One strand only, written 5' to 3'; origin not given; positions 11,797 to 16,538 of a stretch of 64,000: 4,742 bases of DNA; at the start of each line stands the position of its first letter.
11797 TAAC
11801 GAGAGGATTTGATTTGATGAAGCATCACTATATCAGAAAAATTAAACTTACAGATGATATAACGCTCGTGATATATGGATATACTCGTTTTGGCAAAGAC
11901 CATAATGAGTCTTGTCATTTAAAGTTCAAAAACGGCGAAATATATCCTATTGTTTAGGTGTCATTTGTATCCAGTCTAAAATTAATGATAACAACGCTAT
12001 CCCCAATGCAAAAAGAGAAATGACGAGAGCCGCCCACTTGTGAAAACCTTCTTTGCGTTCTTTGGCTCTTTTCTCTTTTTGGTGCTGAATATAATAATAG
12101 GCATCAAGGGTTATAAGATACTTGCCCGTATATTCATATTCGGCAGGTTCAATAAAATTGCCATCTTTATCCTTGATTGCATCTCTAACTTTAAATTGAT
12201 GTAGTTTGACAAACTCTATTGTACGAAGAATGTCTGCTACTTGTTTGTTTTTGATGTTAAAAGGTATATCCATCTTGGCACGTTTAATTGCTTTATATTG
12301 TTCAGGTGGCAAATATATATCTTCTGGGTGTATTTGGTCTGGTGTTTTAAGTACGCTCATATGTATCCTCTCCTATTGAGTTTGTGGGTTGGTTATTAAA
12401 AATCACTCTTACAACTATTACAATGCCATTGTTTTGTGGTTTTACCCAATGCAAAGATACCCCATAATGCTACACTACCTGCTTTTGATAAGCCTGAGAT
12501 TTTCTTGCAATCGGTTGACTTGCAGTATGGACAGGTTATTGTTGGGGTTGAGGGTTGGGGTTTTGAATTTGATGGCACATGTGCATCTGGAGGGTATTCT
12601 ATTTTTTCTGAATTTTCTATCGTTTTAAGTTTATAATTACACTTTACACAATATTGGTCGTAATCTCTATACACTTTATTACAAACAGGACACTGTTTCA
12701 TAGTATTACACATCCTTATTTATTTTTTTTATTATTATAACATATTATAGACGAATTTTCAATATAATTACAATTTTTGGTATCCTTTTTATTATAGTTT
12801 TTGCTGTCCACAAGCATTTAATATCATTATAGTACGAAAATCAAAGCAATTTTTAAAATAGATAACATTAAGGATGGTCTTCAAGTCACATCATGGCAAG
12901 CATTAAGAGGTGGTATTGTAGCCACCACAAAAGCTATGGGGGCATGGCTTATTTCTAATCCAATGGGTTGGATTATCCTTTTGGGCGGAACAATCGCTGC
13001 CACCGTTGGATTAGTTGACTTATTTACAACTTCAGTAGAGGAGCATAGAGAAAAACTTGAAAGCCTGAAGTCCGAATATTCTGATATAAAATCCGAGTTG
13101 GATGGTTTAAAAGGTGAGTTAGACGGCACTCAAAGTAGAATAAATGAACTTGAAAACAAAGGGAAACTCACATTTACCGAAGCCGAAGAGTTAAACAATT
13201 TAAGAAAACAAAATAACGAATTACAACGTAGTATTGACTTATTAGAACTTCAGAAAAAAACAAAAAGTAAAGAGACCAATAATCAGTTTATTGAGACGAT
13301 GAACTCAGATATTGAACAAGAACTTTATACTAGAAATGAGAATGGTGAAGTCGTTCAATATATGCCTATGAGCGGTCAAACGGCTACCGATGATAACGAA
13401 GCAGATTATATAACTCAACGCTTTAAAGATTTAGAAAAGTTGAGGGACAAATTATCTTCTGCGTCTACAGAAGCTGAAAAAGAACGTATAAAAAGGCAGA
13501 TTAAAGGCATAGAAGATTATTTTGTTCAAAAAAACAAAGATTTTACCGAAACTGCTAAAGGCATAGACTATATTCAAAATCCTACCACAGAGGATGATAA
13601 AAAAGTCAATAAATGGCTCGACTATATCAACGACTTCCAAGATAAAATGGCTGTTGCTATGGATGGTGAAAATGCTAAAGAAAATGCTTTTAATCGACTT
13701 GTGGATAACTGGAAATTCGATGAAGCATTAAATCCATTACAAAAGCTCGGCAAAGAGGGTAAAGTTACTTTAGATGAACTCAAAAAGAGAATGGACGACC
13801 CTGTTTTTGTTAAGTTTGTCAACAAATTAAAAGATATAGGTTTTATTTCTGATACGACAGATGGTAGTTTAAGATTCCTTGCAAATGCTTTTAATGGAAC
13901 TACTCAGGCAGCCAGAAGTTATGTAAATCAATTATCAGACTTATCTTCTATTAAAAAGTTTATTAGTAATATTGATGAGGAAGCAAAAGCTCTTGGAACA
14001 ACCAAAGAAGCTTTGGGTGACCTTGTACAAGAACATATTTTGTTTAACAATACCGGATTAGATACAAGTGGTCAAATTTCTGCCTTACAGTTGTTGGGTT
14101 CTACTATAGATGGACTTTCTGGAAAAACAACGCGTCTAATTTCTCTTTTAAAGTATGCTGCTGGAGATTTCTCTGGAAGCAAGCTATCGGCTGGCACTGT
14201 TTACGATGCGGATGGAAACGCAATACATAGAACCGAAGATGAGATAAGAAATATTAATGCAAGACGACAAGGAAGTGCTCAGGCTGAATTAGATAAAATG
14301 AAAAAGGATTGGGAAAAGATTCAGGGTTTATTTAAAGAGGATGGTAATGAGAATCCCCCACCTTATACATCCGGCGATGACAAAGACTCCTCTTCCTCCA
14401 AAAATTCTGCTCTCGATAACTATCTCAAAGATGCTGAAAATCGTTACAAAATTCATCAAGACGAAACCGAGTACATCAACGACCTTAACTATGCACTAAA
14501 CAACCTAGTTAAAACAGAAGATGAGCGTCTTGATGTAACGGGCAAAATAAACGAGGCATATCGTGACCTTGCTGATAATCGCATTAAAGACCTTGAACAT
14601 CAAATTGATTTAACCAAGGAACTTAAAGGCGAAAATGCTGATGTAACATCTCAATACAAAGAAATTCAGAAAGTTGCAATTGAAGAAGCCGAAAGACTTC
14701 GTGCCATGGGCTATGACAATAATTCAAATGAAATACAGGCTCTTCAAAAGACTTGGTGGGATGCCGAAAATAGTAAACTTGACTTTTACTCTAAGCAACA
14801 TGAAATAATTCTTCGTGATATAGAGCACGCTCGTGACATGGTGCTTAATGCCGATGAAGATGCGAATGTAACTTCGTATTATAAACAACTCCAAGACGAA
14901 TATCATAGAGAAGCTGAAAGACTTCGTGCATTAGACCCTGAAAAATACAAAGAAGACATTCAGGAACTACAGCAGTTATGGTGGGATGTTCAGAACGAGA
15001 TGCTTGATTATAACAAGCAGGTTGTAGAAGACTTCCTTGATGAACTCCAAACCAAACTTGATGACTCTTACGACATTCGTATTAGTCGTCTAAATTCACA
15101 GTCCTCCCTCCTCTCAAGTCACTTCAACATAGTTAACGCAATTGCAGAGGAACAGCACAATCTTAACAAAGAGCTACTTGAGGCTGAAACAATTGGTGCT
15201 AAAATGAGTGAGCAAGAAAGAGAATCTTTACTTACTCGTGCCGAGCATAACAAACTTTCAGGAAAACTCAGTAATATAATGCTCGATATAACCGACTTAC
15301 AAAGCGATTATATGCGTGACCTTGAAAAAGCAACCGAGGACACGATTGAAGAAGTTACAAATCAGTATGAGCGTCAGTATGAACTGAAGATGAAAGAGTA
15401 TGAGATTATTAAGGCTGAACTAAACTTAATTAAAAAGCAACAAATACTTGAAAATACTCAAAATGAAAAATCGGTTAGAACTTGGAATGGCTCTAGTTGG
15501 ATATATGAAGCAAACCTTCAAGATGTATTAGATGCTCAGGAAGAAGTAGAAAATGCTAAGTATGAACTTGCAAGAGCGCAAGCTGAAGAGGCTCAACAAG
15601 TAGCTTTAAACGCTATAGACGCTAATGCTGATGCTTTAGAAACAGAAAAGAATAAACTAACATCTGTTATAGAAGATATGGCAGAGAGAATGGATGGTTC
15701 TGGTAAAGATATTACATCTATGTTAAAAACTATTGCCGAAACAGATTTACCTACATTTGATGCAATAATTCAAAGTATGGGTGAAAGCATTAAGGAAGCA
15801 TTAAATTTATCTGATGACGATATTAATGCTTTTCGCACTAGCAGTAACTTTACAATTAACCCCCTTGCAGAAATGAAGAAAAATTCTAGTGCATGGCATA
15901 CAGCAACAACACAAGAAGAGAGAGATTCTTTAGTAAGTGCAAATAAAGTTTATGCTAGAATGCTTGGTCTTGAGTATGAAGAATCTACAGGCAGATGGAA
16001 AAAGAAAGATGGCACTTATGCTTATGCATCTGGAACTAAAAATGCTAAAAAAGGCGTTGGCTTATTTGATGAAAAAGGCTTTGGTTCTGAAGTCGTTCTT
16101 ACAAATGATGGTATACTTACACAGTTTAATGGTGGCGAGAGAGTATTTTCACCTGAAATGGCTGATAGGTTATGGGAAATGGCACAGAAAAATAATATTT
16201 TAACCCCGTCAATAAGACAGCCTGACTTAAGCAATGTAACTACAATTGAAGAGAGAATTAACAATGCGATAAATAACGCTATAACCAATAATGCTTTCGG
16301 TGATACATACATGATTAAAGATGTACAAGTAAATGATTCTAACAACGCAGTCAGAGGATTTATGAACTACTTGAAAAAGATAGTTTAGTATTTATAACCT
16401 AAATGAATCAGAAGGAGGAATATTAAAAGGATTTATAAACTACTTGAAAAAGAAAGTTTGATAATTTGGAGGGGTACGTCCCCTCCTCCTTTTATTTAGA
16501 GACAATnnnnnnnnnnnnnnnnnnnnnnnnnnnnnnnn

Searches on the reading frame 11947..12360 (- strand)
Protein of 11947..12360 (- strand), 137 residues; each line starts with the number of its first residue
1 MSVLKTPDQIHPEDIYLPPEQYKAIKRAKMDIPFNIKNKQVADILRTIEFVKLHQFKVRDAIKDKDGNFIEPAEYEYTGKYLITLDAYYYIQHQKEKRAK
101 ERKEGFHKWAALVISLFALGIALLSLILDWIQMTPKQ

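Call 11: search_protein_families(library=pfam, proteins=[window:11947-12360:-], max_evalue=0.01)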
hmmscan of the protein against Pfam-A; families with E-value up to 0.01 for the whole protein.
window:11947-12360:- (137 aa): 0 families

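Call 12: search_protein_families(library=phrogs, proteins=[window:11947-12360:-], max_evalue=0.01)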
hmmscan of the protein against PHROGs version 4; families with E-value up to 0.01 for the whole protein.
window:11947-12360:- (137 aa): 0 families

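Call 14: find_related_loci(query=window:11947-12360:-, collection=viral_contigs, flank=6000)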
Query window:11947-12360:- (137 aa) in viral_contigs; peptide patterns used: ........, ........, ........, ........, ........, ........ (x = any residue, [..] = any of these).
7 stretches matched a pattern, but none encodes a relative of the query by tblastn (E <= 1e-3).

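Call 27: search_protein_families(library=ncbifam, proteins=[window:11947-12360:-], max_evalue=10)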
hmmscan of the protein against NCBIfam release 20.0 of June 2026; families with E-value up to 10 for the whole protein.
window:11947-12360:- (137 aa): 1 family
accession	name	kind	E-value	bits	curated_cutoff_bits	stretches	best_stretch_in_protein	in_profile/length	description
NF042414.1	CLC_0170_fam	subfamily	1.9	8.5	30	0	78-131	12-56/56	CLC_0170 family protein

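Call 72: find_homologous_proteins(query=window:11950-12360:-, max_evalue=0.00001)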
Query window:11950-12360:- (137 aa): 14 proteins with E <= 0.00001 among 50 candidates.
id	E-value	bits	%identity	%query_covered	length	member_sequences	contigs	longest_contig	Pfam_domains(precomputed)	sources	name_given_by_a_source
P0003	2.3e-76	272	91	100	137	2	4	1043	-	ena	-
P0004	2.8e-62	227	77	98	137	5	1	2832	-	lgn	-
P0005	2.9e-61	223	76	100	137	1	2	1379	-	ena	-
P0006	3.6e-61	223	75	100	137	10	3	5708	-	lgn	-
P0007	7.7e-56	206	71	99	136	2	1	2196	-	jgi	-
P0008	3.1e-54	200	72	98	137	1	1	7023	-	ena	-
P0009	1.7e-47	179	64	100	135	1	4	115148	-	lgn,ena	-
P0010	4.4e-45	171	63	98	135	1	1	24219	-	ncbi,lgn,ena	-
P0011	3.6e-44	168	63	99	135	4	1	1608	-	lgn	-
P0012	1.0e-40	157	58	98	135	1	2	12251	-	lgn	-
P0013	1.1e-39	153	58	99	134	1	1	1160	-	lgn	-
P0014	5.5e-39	151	57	100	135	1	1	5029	-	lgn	-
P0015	2.4e-38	149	57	98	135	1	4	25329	-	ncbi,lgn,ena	-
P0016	5.7e-29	119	67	66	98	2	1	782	-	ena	-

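Call 73: find_encoding_contigs(protein=P0006, flank=3000, max_places=3)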
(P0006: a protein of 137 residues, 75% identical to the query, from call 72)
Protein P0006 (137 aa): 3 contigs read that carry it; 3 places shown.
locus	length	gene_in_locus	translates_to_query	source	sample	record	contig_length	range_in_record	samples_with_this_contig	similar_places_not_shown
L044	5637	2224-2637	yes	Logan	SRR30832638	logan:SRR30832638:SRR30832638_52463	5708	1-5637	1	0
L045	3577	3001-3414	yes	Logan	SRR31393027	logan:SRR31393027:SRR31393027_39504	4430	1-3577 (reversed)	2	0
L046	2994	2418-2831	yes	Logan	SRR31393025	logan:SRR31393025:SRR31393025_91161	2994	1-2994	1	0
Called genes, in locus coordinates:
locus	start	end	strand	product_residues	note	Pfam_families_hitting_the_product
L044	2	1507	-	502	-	?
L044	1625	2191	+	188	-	-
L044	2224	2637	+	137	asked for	-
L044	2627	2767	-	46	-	-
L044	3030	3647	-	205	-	PF02452:PemK_toxin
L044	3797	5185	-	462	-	PF01385:OrfB_IS605, PF07282:Cas12f1-like_TNB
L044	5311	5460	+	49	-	-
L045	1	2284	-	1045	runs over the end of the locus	?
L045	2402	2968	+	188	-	-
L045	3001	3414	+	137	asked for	-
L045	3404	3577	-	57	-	?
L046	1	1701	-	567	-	?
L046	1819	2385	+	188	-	-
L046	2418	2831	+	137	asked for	-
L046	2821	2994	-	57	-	?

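Call 74: find_encoding_contigs(protein=P0008, flank=3000, max_places=3)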
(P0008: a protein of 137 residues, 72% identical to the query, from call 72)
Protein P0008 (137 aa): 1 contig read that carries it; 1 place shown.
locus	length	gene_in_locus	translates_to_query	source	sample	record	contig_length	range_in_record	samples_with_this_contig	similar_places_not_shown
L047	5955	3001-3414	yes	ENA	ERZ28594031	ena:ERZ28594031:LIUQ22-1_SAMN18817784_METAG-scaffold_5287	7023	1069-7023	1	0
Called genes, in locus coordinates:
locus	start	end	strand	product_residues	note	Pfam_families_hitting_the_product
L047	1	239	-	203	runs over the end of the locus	-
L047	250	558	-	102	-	-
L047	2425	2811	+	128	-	PF01381:HTH_3 (weak), PF13443:HTH_26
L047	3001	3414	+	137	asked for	-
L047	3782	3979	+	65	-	-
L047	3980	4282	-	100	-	-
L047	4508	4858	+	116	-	PF01381:HTH_3, PF13443:HTH_26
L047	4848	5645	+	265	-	-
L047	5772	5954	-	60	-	?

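Call 75: find_encoding_contigs(protein=P0009, flank=3000, max_places=3)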
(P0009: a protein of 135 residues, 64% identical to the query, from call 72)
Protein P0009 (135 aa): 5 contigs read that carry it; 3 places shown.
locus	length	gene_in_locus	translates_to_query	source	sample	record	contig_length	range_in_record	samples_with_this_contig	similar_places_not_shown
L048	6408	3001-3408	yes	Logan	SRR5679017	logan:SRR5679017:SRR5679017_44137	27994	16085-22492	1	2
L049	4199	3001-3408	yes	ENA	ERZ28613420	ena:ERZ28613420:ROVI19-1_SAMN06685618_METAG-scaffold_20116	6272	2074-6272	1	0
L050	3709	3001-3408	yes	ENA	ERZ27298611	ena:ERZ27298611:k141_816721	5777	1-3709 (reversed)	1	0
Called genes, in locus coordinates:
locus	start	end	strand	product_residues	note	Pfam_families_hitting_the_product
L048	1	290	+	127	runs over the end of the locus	-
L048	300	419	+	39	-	-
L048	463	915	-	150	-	-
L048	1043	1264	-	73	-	-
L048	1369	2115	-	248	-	PF02498:Bro-N, PF03374:ANT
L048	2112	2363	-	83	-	-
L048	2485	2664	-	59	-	-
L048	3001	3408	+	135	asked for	-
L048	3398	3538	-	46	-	-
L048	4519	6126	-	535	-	PF10145:PhageMin_Tail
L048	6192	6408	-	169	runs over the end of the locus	-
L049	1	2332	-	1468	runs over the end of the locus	?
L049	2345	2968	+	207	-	-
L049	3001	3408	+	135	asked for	-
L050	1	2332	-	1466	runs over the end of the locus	?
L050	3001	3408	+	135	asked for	-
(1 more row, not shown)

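Call 76: find_encoding_contigs(protein=P0010, flank=3000, max_places=3)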
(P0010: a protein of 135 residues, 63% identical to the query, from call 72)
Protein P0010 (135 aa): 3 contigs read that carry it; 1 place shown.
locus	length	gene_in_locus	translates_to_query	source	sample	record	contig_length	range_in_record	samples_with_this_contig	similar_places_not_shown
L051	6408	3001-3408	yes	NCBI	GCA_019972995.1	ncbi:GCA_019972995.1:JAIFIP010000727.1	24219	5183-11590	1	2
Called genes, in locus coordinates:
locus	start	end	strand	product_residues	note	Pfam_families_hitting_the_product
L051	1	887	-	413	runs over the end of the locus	-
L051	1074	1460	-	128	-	-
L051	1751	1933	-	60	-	-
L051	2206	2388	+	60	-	-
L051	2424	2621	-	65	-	-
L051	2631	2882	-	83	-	-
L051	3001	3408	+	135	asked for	-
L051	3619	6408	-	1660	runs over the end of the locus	-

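Call 83: find_encoding_contigs(protein=P0004, flank=3000, max_places=3)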
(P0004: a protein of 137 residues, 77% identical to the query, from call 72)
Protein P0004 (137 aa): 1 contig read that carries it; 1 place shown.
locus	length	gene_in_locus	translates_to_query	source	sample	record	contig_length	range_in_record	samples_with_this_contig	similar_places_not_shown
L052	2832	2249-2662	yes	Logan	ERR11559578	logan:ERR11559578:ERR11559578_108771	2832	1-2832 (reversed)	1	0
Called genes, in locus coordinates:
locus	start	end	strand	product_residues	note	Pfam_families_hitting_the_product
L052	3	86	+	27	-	?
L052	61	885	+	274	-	-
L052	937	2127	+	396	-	PF09851:SHOCT (weak)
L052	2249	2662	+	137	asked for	-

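Call 84: find_encoding_contigs(protein=P0012, flank=3000, max_places=3)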
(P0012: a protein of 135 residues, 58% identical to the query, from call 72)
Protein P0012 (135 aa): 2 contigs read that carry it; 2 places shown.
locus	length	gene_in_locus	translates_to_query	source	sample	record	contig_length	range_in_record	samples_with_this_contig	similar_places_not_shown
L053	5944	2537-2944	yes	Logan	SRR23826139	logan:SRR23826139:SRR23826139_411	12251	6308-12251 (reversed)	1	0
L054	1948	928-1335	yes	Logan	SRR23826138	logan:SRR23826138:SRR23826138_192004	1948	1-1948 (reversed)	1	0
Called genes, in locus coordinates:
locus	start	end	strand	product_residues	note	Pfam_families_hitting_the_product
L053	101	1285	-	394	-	PF00589:Phage_integrase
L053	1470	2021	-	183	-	-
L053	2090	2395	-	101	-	-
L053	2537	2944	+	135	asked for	-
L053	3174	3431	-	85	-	-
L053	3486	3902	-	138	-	-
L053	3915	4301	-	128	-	PF00313:CSD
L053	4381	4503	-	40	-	-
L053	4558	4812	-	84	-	-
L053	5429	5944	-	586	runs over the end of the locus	PF02384:N6_Mtase, PF01420:Methylase_S (weak)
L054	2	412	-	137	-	?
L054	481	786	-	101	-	-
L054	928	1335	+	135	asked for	-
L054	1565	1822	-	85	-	-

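Call 85: find_encoding_contigs(protein=P0015, flank=3000, max_places=4)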
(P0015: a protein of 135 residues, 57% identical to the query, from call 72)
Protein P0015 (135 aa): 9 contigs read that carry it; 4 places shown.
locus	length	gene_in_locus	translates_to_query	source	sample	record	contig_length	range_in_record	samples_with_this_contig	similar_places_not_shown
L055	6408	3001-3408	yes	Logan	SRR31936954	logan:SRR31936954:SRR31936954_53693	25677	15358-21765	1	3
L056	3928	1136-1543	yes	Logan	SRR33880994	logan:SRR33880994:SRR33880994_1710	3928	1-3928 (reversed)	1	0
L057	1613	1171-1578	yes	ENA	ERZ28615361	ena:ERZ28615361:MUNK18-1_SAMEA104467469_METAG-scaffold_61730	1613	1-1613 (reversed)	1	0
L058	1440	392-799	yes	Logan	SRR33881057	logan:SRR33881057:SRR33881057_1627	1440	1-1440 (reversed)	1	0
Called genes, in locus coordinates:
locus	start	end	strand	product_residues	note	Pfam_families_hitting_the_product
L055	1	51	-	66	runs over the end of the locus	-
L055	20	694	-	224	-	PF00156:Pribosyltran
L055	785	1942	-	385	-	PF14659:Phage_int_SAM_3, PF00589:Phage_integrase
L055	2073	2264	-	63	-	PF12728:HTH_17 (weak)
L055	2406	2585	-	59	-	-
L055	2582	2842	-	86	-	-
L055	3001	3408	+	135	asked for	-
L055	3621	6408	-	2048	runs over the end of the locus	PF10145:PhageMin_Tail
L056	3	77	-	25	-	?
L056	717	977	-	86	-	-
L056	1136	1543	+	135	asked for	-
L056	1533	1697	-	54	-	-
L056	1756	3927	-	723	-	?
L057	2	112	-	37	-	?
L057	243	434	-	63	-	PF12728:HTH_17 (weak)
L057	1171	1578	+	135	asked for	-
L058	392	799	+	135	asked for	-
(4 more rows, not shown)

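Call 95: find_encoding_contigs(protein=P0007, flank=3000, max_places=3)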
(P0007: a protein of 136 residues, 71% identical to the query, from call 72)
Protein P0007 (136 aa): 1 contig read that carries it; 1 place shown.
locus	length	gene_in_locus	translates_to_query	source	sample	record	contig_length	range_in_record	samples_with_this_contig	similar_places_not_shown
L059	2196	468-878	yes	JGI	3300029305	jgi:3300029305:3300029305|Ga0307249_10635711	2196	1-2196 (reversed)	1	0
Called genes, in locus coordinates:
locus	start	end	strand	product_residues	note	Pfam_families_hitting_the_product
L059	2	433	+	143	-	?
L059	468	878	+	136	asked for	-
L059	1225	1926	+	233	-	PF00106:adh_short, PF01370:Epimerase (weak), PF08659:KR, PF13460:NAD_binding_10 (weak), PF13561:adh_short_C2, PF23441:SDR (weak)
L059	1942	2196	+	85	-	?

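Call 96: find_encoding_contigs(protein=P0005, flank=3000, max_places=3)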
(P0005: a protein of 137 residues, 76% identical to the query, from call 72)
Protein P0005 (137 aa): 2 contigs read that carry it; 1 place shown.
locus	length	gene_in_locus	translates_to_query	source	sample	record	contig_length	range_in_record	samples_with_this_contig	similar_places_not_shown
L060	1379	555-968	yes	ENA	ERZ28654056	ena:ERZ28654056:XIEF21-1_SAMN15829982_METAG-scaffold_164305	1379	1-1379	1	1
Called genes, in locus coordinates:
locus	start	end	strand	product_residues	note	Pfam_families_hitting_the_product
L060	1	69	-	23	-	?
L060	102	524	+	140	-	PF10711:DUF2513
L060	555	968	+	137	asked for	-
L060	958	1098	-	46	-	-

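Call 97: find_encoding_contigs(protein=P0003, flank=3000, max_places=4)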
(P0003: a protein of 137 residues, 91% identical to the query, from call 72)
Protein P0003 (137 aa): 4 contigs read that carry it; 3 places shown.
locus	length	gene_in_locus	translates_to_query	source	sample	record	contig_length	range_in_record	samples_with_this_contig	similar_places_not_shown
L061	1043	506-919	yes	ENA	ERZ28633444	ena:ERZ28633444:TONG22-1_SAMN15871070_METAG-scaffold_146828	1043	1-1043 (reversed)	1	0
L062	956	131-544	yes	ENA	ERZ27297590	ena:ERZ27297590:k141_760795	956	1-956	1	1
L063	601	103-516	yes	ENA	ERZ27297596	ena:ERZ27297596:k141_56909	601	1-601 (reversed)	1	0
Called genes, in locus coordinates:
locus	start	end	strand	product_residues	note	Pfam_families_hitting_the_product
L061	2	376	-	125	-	?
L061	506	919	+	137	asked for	-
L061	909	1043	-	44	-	?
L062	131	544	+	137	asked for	-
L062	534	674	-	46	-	-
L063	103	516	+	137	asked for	-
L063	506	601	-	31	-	?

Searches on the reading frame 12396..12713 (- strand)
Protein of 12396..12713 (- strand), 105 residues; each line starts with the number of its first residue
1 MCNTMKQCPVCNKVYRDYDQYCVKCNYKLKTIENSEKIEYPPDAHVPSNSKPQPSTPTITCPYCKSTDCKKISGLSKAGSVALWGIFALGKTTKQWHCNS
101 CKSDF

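Call 11: search_protein_families(library=pfam, proteins=[window:12396-12713:-], max_evalue=0.01)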
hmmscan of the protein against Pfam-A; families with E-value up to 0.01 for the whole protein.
window:12396-12713:- (105 aa): 2 families
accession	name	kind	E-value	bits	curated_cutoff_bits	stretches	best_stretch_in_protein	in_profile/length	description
PF13240.11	Zn_Ribbon_1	-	0.0018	18.5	25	1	8-29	2-23/23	zinc-ribbon domain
PF23451.1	Zn_ribbon_PaaD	-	0.0018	18.3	27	1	49-73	5-29/53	PaaD zinc beta ribbon domain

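Call 12: search_protein_families(library=phrogs, proteins=[window:12396-12713:-], max_evalue=0.01)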
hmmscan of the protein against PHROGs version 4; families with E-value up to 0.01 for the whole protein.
window:12396-12713:- (105 aa): 0 families

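Call 18: find_related_loci(query=window:12396-12713:-, collection=viral_contigs, flank=4000)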
Query window:12396-12713:- (105 aa) in viral_contigs; peptide patterns used: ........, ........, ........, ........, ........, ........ (x = any residue, [..] = any of these).
39 stretches matched a pattern; 29 encode a relative of the query (tblastn E <= 1e-3); 29 distinct loci.
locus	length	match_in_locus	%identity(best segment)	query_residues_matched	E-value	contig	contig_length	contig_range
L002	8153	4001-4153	92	55-105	5e-30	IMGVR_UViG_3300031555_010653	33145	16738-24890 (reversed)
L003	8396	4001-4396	40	4-105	2e-24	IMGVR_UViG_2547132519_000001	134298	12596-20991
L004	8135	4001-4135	82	61-105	8e-23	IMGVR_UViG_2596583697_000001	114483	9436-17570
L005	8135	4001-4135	82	61-105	1e-22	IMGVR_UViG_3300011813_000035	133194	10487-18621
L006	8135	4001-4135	82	61-105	1e-22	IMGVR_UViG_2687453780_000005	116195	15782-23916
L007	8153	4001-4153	76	55-105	8e-22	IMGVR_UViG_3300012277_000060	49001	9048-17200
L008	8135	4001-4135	71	61-105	2e-19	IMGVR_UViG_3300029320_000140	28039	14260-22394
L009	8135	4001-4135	69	61-105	2e-18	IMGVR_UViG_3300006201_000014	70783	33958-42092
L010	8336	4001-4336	36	5-105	2e-17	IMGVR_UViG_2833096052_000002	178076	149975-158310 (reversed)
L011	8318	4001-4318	39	17-105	4e-17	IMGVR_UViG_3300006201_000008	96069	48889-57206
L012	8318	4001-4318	39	17-105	4e-17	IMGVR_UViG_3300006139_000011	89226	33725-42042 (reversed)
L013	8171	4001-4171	55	48-105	3e-16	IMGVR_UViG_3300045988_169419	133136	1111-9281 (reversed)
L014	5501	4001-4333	41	5-105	3e-16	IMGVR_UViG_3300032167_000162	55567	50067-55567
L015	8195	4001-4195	47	38-105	1e-15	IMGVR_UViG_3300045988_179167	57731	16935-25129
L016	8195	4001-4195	46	38-105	2e-15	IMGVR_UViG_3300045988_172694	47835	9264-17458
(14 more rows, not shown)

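Call 27: search_protein_families(library=ncbifam, proteins=[window:12396-12713:-], max_evalue=10)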
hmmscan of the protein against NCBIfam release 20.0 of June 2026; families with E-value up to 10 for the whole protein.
window:12396-12713:- (105 aa): 5 families
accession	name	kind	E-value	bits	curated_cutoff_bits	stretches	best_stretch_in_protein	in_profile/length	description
NF053815.1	teico_TcaA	equivalog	0.0045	15.8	550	1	5-38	1-34/463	membrane-associated protein TcaA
NF041869.1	paae_haloarch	equivalog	0.041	14.1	100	1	56-70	15-29/56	1,2-phenylacetyl-CoA epoxidase subunit PaaE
NF048018.1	IS256_N_4Cys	domain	0.17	12.5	27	1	60-71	1-12/31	transposase-like zinc-binding domain-containing protein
TIGR02159.1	PA_CoA_Oxy4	equivalog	0.78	10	108.15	1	41-84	90-131/146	1,2-phenylacetyl-CoA epoxidase subunit PaaD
NF049953.1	ribbon_DG_selen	exception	0.87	9.5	130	1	4-34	4-34/172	zinc ribbon-containing (seleno)protein DG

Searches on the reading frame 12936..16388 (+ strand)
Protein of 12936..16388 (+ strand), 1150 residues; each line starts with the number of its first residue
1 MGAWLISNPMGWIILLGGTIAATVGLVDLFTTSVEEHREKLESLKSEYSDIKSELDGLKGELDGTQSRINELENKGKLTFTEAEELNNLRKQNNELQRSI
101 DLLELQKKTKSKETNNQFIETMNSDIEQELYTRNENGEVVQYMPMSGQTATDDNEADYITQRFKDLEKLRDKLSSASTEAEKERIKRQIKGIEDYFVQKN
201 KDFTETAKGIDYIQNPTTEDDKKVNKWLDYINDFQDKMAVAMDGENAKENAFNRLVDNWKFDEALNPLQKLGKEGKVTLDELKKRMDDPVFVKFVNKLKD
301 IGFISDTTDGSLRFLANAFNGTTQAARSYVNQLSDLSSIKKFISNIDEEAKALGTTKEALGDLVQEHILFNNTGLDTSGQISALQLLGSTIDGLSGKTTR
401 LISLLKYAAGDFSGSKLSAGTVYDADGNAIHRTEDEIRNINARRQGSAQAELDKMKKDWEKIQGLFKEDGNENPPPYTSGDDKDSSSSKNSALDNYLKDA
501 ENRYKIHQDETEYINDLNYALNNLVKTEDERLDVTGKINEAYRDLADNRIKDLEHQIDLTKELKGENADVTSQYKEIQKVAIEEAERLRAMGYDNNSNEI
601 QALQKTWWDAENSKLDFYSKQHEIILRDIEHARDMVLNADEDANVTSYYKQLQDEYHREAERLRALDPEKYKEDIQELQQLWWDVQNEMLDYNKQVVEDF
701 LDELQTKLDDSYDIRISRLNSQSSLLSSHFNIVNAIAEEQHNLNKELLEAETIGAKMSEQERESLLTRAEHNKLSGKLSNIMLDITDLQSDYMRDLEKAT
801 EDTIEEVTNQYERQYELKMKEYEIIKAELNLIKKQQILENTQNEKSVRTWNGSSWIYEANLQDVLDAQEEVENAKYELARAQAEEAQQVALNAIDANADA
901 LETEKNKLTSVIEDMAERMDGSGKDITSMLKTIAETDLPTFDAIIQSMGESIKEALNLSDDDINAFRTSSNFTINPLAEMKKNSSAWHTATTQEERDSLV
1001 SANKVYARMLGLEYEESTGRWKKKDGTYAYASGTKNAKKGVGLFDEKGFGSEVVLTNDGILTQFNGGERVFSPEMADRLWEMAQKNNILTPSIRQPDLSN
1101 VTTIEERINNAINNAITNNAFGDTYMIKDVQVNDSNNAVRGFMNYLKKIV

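Call 11: search_protein_families(library=pfam, proteins=[window:12936-16388:+], max_evalue=0.01)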
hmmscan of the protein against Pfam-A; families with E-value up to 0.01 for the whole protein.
window:12936-16388:+ (1150 aa): 0 families

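Call 12: search_protein_families(library=phrogs, proteins=[window:12936-16388:+], max_evalue=0.01)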
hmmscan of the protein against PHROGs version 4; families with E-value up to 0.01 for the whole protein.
window:12936-16388:+ (1150 aa): 1 family
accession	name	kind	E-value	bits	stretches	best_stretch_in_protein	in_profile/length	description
phrog_1638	-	unknown function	0.00048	21.1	1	50-104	4-60/64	-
